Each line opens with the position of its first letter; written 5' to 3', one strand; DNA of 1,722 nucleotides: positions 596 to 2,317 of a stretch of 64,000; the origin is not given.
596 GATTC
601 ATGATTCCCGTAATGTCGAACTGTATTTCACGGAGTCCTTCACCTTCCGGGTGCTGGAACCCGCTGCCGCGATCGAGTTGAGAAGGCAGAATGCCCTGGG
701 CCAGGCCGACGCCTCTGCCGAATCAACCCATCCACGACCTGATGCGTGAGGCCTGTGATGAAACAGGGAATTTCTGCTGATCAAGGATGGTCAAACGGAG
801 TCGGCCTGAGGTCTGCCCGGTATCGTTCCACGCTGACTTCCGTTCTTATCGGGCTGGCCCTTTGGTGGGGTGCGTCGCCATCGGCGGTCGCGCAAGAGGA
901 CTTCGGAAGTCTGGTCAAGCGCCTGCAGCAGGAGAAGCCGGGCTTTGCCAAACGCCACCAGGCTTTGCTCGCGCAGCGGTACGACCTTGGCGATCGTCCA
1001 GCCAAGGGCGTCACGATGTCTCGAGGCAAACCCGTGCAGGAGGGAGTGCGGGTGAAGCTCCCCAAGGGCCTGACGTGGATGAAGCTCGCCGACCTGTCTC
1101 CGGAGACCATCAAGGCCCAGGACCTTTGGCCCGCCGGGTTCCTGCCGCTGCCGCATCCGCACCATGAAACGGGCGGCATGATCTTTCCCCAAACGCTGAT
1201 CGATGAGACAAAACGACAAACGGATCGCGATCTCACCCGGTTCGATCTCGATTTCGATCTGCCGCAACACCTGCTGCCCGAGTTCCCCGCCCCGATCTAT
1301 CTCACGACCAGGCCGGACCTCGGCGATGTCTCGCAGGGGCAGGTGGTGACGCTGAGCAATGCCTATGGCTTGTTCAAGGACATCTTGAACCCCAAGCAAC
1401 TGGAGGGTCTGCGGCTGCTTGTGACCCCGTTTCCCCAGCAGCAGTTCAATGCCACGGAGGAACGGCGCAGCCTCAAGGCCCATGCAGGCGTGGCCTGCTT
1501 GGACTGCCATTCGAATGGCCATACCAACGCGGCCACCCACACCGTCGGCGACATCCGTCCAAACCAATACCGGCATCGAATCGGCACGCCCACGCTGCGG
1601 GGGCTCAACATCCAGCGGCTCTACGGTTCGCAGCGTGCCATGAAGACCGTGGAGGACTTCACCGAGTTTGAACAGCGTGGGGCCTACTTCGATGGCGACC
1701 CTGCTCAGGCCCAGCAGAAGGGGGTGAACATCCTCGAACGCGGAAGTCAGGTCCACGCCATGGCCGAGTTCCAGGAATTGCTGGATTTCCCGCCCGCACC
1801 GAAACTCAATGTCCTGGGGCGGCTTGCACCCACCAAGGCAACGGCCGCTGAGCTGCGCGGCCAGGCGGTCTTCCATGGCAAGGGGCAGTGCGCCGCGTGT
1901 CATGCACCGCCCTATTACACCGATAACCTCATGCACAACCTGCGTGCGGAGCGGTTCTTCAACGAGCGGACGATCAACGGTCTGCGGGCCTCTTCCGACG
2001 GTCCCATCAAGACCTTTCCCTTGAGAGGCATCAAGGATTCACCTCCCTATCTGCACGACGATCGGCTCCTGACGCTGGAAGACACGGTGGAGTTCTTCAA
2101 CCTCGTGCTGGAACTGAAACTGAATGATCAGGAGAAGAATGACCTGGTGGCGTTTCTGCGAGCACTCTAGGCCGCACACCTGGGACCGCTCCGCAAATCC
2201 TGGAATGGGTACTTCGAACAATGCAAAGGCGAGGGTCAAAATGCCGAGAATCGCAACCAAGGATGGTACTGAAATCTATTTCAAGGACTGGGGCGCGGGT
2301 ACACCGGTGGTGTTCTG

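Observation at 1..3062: Encapsulin coupled to an exported di-heme cytochrome c and a non-heme haloperoxidase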

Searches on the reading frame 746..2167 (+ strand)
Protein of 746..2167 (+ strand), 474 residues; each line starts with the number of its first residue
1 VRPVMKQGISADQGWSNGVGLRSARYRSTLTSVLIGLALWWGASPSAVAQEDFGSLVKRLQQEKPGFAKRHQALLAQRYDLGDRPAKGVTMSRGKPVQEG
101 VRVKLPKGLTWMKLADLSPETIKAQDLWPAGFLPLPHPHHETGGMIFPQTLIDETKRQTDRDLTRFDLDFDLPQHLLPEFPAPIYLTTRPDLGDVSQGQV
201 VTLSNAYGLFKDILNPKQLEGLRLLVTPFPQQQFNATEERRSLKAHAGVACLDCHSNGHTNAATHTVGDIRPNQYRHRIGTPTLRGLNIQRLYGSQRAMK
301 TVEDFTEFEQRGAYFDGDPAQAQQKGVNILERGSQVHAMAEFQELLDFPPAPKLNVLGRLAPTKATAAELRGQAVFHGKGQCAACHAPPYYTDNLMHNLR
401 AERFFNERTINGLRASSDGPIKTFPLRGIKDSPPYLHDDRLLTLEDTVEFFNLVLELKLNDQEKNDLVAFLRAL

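Call 4: search_protein_families(library=pfam, proteins=[window:746-2167:+], max_evalue=0.01)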
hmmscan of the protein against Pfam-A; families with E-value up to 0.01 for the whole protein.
window:746-2167:+ (474 aa): 0 families

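Call 5: search_protein_families(library=ncbifam, proteins=[window:758-2167:+], max_evalue=1)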
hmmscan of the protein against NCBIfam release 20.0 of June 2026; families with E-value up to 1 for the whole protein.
window:758-2167:+ (470 aa): 6 families
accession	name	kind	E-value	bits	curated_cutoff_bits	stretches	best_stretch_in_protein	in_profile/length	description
TIGR03791.1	TTQ_mauG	equivalog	4.4e-09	36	443.85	1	333-448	128-245/291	tryptophan tryptophylquinone biosynthesis enzyme MauG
TIGR03981.2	SAM_quin_mod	hypoth_equivalog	8e-07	28.3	340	1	362-447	264-358/411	His-Xaa-Ser system-associated MauG-like protein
TIGR04039.1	MXAN_0977_Heme2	hypoth_equivalog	1.4e-05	24.4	362.85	1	412-448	240-276/336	MbnH family di-heme enzyme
NF040606.1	CytoC_perox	subfamily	0.02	14.1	150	1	246-435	308-444/524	di-heme-cytochrome C peroxidase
NF045930.1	Cytc6PetJCyano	equivalog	0.24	11.4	135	0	358-383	20-44/110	cytochrome c6 PetJ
TIGR04485.1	thiosulf_SoxX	equivalog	0.52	11.1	61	0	375-384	2-11/78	sulfur oxidation c-type cytochrome SoxX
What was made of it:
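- On bCCP/MauG superfamily (PF03150): The NCBIfam MauG and MbnH models score 24-36 bits against cutoffs above 340 (call 5).
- The best NCBIfam hits are MauG and MauG-like families (call 5).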

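Call 6: search_protein_families(library=pfam, proteins=[window:758-2167:+], max_evalue=10)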
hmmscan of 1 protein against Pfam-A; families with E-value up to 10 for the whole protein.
window:758-2167:+ (470 aa): 6 families
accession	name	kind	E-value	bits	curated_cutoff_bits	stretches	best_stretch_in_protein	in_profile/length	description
PF13442.11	Cytochrome_CBB3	-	0.03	15.1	27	1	366-388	4-20/68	Cytochrome C oxidase, cbb3-type, subunit III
PF14522.11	Cytochrome_C7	-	0.051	13.8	24.8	1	243-258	12-27/67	Cytochrome c7 and related cytochrome c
PF03264.19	Cytochrom_NNT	-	0.12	12.6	24.1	1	231-254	112-135/174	NapC/NirT cytochrome c family, N-terminal region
PF09699.15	Paired_CXXCH_1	-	0.19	11.9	20.6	1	375-385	6-16/41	Doubled CXXCH motif (Paired_CXXCH_1)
PF14376.11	Haem_bd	-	0.43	11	27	1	228-254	22-49/133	Haem-binding domain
PF00034.26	Cytochrom_C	-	0.71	11.7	21.3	0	367-469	3-88/90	Cytochrome c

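Call 7: search_solved_structures(query=window:758-2167:+, max_evalue=10, show_alignments=2)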
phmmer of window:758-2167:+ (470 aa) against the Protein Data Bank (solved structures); distinct sequences matched with E-value up to 10: 7.
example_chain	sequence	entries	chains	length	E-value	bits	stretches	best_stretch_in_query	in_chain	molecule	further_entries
3o5c_A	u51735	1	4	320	8e-05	24.9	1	333-470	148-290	Cytochrome c551 peroxidase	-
1iqc_A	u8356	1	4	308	0.00069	21.8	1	334-470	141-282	di-heme peroxidase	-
1nml_A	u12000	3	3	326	0.0011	21.1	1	334-470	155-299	di-haem cytochrome c peroxidase | Cytochrome c peroxidase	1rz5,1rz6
6e1c_A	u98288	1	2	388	0.19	13.7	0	415-447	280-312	Di-heme enzyme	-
3dd6_A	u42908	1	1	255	0.24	13.4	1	276-368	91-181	Ribonuclease PH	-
4aal_A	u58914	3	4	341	1.2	11.2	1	335-469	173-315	CYTOCHROME C551 PEROXIDASE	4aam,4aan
4aao_A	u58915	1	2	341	1.2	11.2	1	335-469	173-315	CYTOCHROME C551 PEROXIDASE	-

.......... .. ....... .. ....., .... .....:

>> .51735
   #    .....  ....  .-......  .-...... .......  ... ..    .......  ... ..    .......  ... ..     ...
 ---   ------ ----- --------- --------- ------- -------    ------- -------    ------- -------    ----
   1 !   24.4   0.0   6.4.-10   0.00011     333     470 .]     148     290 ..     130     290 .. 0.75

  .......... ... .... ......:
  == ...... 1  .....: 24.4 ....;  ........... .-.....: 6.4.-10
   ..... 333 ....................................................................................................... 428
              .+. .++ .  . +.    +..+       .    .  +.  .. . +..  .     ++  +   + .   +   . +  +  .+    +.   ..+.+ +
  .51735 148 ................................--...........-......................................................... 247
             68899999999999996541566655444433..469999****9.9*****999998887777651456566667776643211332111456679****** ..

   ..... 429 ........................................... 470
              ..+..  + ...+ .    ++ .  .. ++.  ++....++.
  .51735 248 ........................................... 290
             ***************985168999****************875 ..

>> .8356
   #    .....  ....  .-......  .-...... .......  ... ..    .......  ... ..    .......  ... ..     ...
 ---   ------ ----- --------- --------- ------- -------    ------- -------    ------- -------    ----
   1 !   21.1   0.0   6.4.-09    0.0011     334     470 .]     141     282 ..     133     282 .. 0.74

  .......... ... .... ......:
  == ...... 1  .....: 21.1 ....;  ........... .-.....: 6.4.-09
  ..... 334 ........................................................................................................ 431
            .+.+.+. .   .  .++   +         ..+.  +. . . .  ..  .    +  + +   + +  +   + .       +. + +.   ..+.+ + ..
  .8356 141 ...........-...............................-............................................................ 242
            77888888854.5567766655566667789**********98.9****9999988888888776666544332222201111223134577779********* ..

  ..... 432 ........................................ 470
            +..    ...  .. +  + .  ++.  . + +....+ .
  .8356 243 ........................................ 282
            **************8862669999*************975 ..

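Call 8: find_encoding_contigs(protein=window:758-2167:+, flank=10000, max_places=10)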
Protein window:758-2167:+ (470 aa): 1 contig read that carries it; 1 place shown.
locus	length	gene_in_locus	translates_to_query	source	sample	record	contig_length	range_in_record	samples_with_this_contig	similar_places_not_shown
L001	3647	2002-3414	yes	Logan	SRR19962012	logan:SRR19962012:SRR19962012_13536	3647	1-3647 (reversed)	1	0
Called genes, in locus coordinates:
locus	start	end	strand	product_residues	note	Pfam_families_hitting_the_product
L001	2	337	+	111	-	?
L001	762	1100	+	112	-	PF22277:EncFtn-like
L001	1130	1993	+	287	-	PF04454:Linocin_M18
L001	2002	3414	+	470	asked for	-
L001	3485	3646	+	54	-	?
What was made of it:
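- On Family 1 encapsulin system, Flp/EncFtn cargo type: PF22277 is on record for the product (call 8).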

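Call 9: find_encoding_contigs(protein=window:746-2167:+, flank=10000, max_places=10)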
Protein window:746-2167:+ (474 aa): no gene with exactly this product is on record in the collection.

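Call 12: find_homologous_proteins(query=window:758-2167:+, max_evalue=0.00001)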
Query window:758-2167:+ (470 aa): 8000 proteins with E <= 0.00001 among 8000 candidates; the best 120 are listed.
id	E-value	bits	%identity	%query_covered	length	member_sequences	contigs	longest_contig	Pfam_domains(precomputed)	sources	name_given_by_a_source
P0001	2.6e-251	852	84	93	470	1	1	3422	-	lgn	-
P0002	3.8e-250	849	82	95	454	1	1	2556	-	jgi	-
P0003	5.0e-250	848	82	95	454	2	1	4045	-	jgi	-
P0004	2.5e-249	846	84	91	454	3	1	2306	-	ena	-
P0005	2.9e-249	846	82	94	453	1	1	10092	-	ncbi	ncbi:MAG: cytochrome B6 [Gallionella sp.]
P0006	1.2e-248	844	83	94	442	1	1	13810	-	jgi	jgi:cytochrome c peroxidase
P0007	2.8e-248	843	80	96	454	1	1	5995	-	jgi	jgi:cytochrome c peroxidase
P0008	3.2e-248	842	80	96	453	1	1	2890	-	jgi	jgi:cytochrome c peroxidase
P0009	3.8e-248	842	80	96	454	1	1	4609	-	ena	-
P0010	5.9e-248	841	80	96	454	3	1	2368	-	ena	-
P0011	8.4e-248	841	81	96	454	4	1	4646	-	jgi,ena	-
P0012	1.9e-247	840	82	94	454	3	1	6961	-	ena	-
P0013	4.3e-247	839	80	96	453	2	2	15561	-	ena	-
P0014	4.4e-247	839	83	93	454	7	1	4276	-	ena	-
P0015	6.4e-247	838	81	95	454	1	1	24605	-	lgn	-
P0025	1.1e-245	834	83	91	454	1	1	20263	-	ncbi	-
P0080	2.0e-241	820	83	91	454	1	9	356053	-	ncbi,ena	-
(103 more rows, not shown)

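Call 14: find_related_loci(query=window:758-2167:+, collection=genome_contigs, flank=10000)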
Query window:758-2167:+ (470 aa) in genome_contigs; peptide patterns used: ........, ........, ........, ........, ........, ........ (x = any residue, [..] = any of these).
600 stretches matched a pattern (row limit reached: there are more); 583 encode a relative of the query (tblastn E <= 1e-3); the best 80 are kept; 80 distinct loci.
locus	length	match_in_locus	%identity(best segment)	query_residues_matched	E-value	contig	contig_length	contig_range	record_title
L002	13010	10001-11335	79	36-470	0e+0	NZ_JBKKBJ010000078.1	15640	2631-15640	MAG: Methyloglobulus sp. isolate swi_bin.357 S1Ck127_16789540_flag_0_multi_19.6868_len_15640, whole genome shotgun seque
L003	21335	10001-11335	78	22-470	0e+0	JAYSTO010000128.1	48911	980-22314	MAG: Gammaproteobacteria bacterium isolate GFS_12468 GFS_12468_127, whole genome shotgun sequence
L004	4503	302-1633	78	27-470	0e+0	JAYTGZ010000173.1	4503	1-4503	MAG: Pseudomonadota bacterium isolate GFS_2422 GFS_2422_172, whole genome shotgun sequence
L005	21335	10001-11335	78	26-470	0e+0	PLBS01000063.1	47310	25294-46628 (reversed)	MAG: Gallionella sp. isolate palsa_995 73.20111000_P3M.48_contig_8160, whole genome shotgun sequence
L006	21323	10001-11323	79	28-470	0e+0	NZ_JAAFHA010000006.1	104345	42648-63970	MAG: Rhodoferax sp. isolate Bin2_7 scaffold_142, whole genome shotgun sequence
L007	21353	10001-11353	76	23-470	0e+0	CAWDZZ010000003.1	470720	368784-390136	MAG: uncultured Isosphaeraceae bacterium isolate MFD05521.bin.2.25 genome assembly, contig: contig_118061, whole genome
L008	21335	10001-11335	78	26-470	0e+0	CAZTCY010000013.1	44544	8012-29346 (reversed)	MAG TPA_asm: uncultured Nitrosomonas sp. isolate SRP344714_co1_278 genome assembly, contig: NODE_1764_length_44544_cov_9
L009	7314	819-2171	75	21-470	0e+0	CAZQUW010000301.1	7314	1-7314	MAG TPA_asm: uncultured Planctomicrobium sp. isolate SRP302895_co1_16 genome assembly, contig: NODE_21088_length_7314_co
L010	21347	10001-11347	77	22-470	0e+0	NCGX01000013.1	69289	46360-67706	MAG: Hydrogenophilales bacterium 16-64-40 04302015_16_scaffold_179, whole genome shotgun sequence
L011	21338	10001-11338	78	26-470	0e+0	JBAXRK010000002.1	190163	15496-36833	MAG: Candidatus Omnitrophota bacterium isolate ELA581 MAG581_2, whole genome shotgun sequence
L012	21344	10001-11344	76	23-470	0e+0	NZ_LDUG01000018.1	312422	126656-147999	Thiobacillus denitrificans strain RG RG18, whole genome shotgun sequence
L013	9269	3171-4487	78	33-470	0e+0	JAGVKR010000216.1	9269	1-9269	MAG: Planctomycetales bacterium isolate SW_43 c_000000111606, whole genome shotgun sequence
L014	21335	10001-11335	76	26-470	0e+0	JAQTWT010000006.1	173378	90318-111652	MAG: Gallionella sp. isolate STC_117 NODE_189_length_173378_cov_7.656983_Sandtown_C, whole genome shotgun sequence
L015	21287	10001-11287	79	42-470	0e+0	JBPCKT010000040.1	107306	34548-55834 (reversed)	MAG: Pirellulaceae bacterium isolate TH_ant_mag_59 S1Ck127_4431708_flag_0_multi_22.4778_len_107306, whole genome shotgun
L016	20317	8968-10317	76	20-470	0e+0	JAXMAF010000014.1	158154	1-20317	MAG: Phycisphaerales bacterium isolate STL-PLA3 C3.153.fa-14, whole genome shotgun sequence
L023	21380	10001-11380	74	12-470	0e+0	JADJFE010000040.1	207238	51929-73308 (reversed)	MAG: Candidatus Aalborgicola bjergmarkensis isolate Bjer_18-Q3-R1-45_BATAC.458 tig00858341-10-2070200, whole genome shot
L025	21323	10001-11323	74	30-470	0e+0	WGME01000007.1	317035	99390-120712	MAG: bacterium isolate RI_361 c_000000016617, whole genome shotgun sequence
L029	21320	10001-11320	75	33-470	0e+0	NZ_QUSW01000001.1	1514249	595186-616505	Albitalea terrae strain S-16 S-16_1, whole genome shotgun sequence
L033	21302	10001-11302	73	29-462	0e+0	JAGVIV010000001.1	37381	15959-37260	MAG: Betaproteobacteria bacterium isolate DeMMO1_2 c_000000000763, whole genome shotgun sequence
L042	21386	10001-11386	69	17-470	0e+0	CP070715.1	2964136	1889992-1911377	MAG: Planctomycetota bacterium isolate bin49 chromosome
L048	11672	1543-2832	71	40-470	0e+0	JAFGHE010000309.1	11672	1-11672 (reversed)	MAG: Sedimentisphaerales bacterium isolate Zod_Metabat.1436 k87_13979047, whole genome shotgun sequence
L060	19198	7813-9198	66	19-470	0e+0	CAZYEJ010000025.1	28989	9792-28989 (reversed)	MAG TPA_asm: uncultured Thermodesulfobacteriaceae bacterium isolate SRP191223_co2_305 genome assembly, contig: NODE_607_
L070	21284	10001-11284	70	43-470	0e+0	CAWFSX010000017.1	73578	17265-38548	MAG: uncultured delta proteobacterium isolate MFD00709.bin.2.41 genome assembly, contig: contig_14268, whole genome shot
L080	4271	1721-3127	67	2-470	0e+0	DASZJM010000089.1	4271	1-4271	MAG TPA_asm: Candidatus Methylomirabilota bacterium isolate SMAG_U6629 k141_5842406, whole genome shotgun sequence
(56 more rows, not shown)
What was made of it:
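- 758..2170 (+): Exported di-heme c-type cytochrome of 470 aa (alternative GTG start at 746). It belongs to a divergent, uncharacterised branch of the bCCP/MauG superfamily. More than 8000 homologues are 66-84% identical across phyla (calls 12, 14).
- The di-heme family is 66-84% identical across phyla, which is consistent with frequent horizontal transfer (calls 12, 14).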

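Call 17: find_encoding_contigs(protein=P0001, flank=10000, max_places=4)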
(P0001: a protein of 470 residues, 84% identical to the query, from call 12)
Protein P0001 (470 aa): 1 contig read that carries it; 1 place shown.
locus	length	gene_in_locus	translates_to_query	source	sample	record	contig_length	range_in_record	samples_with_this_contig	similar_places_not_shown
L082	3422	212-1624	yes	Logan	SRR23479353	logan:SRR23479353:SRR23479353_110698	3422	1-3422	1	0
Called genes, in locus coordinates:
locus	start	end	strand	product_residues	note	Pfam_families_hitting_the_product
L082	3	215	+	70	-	?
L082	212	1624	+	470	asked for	-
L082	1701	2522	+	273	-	PF00561:Abhydrolase_1, PF12146:Hydrolase_4, PF12697:Abhydrolase_6, PF00326:Peptidase_S9 (weak)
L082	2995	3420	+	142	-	?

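Call 18: find_encoding_contigs(protein=P0080, flank=10000, max_places=4)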
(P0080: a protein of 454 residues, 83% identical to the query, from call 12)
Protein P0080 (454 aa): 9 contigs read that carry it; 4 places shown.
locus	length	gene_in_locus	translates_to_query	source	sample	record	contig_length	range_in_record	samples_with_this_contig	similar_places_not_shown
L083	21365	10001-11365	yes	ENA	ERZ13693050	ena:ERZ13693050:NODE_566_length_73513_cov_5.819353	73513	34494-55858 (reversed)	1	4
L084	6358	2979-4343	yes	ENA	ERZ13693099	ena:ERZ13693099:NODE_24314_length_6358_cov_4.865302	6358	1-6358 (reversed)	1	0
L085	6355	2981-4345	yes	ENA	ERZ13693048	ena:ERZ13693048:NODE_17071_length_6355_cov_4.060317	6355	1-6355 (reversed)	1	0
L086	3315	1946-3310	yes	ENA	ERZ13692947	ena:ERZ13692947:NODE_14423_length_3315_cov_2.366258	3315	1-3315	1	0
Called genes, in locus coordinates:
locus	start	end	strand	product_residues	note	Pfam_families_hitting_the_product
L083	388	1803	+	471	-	-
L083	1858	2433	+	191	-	PF09430:EMC7_beta-sandw (faint), PF13620:CarboxypepD_reg (weak), PF14686:fn3_3 (weak)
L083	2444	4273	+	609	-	PF13237:Fer4_10 (faint), PF14691:Fer4_20, PF00070:Pyr_redox (faint), PF01266:DAO (weak), PF07992:Pyr_redox_2, PF13450:NAD_binding_8, PF12838:Fer4_7, PF00037:Fer4 (weak), +1 more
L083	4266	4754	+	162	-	PF00355:Rieske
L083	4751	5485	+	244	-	PF00033:Cytochrome_B, PF14358:DUF4405, PF13631:Cytochrom_B_N_2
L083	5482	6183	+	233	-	-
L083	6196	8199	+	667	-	PF14537:Cytochrom_c3_2 (faint), PF13442:Cytochrome_CBB3 (faint), PF14522:Cytochrome_C7 (faint), PF02433:FixO (faint), PF00034:Cytochrom_C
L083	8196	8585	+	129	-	PF13442:Cytochrome_CBB3, PF00034:Cytochrom_C (weak)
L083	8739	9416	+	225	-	PF00989:PAS, PF08448:PAS_4 (weak), PF13188:PAS_8, PF13426:PAS_9, PF00196:GerE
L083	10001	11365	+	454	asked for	-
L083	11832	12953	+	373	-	PF12837:Fer4_6 (faint), PF13237:Fer4_10 (weak), PF14697:Fer4_21, PF12838:Fer4_7 (weak), PF13187:Fer4_9 (weak)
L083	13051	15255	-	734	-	-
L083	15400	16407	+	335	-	PF09952:AbiEi_2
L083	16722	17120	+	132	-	PF22636:FlK, PF03061:4HBT (weak)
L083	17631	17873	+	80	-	-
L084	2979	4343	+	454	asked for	-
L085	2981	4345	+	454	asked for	-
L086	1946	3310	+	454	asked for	-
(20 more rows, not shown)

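Call 19: find_encoding_contigs(protein=P0025, flank=10000, max_places=4)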
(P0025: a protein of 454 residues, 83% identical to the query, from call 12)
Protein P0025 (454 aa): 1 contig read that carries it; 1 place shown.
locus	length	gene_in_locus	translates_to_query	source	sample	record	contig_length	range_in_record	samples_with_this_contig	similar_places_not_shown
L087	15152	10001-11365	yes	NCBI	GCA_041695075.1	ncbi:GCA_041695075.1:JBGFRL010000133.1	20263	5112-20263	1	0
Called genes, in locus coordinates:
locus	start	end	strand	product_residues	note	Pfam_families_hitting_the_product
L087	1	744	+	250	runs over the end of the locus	PF17761:DUF1016_N, PF06250:YhcG_C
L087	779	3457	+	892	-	PF04851:ResIII, PF00271:Helicase_C (weak)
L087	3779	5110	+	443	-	PF00009:GTP_EFTU, PF00071:Ras (weak), PF01926:MMR_HSR1, PF02421:FeoB_N, PF00009:GTP_EFTU, PF01926:MMR_HSR1, PF02421:FeoB_N, PF14714:KH_dom-like, +7 more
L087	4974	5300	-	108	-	-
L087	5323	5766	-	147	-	PF01976:DUF116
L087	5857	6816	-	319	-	PF00551:Formyl_trans_N, PF02911:Formyl_trans_C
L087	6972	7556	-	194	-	PF01327:Pep_deformylase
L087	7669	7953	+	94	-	PF01649:Ribosomal_S20p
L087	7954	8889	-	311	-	PF00850:Hist_deacetyl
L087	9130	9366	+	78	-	PF13711:DUF4160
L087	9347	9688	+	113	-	PF10387:DUF2442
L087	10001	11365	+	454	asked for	-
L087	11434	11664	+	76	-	PF10047:DUF2281 (weak)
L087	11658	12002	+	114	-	PF02452:PemK_toxin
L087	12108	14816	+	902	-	PF00675:Peptidase_M16, PF05193:Peptidase_M16_C, PF00675:Peptidase_M16 (weak), PF05193:Peptidase_M16_C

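Call 25: find_related_loci(query=L001:1130-1990:+, collection=metagenome_contigs, flank=6000)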
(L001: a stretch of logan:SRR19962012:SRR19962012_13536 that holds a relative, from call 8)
Query L001:1130-1990:+ (287 aa) in metagenome_contigs; peptide patterns used: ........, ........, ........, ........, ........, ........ (x = any residue, [..] = any of these).
129 stretches matched a pattern; 45 encode a relative of the query (tblastn E <= 1e-3); 45 distinct loci.
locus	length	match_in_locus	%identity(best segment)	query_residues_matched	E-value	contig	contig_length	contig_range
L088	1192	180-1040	100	1-287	0e+0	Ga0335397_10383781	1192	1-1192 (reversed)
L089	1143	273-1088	84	1-272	2e-168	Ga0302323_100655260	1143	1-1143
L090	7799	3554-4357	85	1-268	1e-152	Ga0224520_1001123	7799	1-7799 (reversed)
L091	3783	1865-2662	84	1-266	8e-156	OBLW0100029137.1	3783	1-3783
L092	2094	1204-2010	83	1-269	8e-160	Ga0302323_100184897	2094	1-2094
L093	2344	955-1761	83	1-269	9e-159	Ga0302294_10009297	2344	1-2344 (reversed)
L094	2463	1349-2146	82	1-266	7e-158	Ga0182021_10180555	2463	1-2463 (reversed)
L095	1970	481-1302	78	1-274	7e-157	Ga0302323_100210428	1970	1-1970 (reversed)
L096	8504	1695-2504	81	1-270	3e-145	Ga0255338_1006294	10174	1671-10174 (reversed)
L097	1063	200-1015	78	1-272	2e-158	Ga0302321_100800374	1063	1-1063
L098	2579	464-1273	78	1-270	8e-151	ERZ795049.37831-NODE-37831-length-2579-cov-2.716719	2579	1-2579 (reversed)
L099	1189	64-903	77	1-279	4e-156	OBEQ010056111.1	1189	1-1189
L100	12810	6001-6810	78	1-270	2e-141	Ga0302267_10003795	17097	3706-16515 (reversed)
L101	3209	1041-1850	77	1-270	2e-146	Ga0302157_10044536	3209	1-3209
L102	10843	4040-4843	78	1-268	3e-140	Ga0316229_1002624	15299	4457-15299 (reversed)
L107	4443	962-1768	82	1-269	1e-139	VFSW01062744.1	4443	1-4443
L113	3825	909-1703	73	1-265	4e-134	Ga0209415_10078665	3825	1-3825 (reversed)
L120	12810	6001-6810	80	1-270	1e-145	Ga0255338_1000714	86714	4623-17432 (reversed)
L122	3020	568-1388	70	1-274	7e-111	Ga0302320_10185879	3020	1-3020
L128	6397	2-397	85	138-269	9e-70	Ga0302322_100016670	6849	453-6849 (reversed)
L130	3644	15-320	81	171-272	7e-52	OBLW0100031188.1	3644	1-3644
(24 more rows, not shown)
